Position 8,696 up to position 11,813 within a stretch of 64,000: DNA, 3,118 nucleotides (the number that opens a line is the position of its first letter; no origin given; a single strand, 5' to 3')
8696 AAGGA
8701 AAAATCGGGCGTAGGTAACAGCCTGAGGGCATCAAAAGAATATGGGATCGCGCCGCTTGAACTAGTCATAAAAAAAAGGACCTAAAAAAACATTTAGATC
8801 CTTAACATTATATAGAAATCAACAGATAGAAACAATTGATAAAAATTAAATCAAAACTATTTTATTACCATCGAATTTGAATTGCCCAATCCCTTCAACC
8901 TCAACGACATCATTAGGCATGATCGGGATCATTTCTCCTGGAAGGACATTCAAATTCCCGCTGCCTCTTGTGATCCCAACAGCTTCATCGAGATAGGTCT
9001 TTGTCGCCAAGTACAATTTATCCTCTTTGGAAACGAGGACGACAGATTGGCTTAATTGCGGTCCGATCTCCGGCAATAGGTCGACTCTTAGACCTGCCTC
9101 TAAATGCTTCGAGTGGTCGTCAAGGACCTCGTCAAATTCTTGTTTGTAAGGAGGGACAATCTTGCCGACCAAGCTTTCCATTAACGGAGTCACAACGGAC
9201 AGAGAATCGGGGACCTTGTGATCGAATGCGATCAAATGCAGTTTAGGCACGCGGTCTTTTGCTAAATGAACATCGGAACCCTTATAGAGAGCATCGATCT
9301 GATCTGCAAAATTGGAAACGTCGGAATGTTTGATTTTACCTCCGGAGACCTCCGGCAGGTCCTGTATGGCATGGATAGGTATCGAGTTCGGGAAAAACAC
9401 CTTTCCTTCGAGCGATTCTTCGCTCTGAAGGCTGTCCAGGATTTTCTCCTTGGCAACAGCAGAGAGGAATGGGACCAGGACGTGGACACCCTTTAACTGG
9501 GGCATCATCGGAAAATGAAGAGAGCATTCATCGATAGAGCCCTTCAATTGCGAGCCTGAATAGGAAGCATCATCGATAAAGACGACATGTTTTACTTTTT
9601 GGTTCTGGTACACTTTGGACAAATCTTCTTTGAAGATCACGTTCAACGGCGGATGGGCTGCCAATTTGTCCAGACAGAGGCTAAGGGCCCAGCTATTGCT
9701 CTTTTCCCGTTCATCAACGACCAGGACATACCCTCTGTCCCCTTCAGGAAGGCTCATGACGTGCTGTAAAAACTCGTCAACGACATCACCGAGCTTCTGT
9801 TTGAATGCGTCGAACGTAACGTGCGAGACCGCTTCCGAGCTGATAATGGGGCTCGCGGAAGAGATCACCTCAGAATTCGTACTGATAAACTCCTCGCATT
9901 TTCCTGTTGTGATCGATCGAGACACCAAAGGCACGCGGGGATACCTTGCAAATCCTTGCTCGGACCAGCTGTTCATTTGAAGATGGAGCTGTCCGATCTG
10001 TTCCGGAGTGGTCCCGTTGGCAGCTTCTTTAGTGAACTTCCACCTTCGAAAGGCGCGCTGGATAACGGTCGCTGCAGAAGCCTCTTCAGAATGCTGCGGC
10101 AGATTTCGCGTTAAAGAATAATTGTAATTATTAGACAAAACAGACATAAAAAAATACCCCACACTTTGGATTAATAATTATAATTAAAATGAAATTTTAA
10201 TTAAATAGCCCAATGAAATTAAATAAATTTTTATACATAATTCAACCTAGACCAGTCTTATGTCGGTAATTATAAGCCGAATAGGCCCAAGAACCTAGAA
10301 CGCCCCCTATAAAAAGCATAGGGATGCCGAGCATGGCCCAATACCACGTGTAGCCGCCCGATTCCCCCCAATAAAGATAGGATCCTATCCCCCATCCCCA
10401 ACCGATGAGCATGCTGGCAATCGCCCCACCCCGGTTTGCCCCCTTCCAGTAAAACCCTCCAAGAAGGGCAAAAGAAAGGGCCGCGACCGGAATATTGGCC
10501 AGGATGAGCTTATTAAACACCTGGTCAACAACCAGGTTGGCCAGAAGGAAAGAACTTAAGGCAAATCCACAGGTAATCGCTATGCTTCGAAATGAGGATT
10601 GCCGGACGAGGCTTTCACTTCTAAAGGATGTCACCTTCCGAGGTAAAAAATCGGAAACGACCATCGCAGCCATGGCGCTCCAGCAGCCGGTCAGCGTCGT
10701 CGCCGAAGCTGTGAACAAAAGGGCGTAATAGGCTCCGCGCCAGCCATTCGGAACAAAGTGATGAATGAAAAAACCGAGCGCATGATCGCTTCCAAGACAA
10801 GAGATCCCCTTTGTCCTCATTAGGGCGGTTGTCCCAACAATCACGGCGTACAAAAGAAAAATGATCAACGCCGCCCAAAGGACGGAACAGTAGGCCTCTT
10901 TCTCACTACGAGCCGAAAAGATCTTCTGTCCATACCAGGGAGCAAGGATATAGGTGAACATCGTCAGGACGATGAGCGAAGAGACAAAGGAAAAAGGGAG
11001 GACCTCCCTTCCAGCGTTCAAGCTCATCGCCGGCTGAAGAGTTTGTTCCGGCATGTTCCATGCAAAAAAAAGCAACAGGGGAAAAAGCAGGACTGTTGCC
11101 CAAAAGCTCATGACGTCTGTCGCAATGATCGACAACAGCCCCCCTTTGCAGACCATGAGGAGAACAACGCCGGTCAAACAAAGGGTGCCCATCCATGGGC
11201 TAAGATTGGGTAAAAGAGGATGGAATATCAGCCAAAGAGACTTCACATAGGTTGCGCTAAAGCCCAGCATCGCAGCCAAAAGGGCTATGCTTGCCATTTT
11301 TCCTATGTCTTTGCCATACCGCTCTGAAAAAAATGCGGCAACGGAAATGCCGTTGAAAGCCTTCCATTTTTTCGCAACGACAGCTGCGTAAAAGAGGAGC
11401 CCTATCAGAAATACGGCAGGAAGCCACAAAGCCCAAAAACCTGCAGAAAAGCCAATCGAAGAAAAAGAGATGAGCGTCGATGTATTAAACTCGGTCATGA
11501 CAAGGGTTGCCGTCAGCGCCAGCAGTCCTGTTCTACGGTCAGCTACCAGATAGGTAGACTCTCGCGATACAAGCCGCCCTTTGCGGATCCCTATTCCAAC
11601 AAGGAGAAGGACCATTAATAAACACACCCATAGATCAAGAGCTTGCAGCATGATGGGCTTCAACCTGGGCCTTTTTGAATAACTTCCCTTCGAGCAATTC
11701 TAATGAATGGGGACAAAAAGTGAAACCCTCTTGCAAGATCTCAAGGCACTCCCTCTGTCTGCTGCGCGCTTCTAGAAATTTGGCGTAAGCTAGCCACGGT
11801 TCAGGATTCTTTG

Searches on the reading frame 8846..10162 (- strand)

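Call 29: search_protein_families(library=pfam, proteins=[window:8846-10162:-], max_evalue=0.001)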
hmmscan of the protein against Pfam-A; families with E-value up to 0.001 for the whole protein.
window:8846-10162:- (438 aa): 2 families
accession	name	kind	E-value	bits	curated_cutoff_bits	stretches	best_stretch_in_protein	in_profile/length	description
PF24390.1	PRTase-CE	-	2.3e-05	24.9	27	1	149-250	70-159/253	PRTase-CE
PF24609.1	IQ_SCN5A_C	-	0.00051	20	27.7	1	26-41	8-22/35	SCN5A-like, C-terminal IQ motif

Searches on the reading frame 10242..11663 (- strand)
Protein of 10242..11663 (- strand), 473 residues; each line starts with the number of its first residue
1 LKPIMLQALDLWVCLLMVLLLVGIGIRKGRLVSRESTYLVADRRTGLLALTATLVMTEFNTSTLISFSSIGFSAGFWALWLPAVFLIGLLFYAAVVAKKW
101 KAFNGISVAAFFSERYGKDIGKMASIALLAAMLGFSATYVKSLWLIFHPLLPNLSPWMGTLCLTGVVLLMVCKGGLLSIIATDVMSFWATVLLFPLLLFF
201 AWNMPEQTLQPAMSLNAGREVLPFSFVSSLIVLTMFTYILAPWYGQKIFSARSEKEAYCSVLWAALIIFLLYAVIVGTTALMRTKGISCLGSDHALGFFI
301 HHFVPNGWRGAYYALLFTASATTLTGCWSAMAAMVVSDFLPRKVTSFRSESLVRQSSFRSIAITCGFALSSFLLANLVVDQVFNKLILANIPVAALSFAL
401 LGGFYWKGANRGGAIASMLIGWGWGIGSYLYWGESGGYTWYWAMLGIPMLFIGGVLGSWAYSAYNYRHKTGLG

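Call 29: search_protein_families(library=pfam, proteins=[window:10242-11663:-], max_evalue=0.001)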
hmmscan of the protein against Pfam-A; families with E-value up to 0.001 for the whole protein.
window:10242-11663:- (473 aa): 1 family
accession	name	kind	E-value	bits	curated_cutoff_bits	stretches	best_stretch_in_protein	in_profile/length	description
PF00474.23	SSF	-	2.9e-10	40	22.8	1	38-421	1-406/406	Sodium:solute symporter family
